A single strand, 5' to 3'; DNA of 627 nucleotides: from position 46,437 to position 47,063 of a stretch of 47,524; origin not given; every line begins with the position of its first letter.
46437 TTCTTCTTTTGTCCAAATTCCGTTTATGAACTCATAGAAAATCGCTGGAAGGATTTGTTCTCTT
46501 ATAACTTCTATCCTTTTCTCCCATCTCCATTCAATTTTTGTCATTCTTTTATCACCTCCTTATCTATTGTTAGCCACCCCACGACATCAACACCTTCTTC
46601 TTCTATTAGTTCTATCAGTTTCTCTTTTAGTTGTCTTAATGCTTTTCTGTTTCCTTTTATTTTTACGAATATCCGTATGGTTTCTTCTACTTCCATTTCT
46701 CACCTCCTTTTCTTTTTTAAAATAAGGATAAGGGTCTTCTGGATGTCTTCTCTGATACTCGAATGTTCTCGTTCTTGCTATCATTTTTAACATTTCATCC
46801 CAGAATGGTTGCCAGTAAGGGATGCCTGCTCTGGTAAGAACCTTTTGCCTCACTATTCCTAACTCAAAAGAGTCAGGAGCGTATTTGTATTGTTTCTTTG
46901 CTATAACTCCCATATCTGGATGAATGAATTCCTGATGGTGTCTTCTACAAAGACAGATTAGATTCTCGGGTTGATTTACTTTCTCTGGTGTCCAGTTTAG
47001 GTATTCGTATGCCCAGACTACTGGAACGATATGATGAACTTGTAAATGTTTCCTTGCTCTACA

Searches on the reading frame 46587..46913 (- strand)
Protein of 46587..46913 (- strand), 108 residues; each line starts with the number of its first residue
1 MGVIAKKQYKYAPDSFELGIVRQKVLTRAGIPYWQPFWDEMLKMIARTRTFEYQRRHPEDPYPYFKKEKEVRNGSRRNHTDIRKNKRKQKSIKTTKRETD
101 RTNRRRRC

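Call 34: find_encoding_contigs(protein=window:46587-46913:-, flank=10000, max_places=10)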
Protein window:46587-46913:- (108 aa): 1 contig read that carries it; 1 place shown.
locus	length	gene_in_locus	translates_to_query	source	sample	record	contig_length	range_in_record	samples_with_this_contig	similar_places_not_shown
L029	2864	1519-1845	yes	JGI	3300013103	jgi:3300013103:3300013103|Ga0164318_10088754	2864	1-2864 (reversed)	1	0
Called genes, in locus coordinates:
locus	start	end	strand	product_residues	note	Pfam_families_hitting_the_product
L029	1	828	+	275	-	?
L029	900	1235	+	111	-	-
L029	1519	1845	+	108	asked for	-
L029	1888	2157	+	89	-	-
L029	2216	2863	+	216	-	?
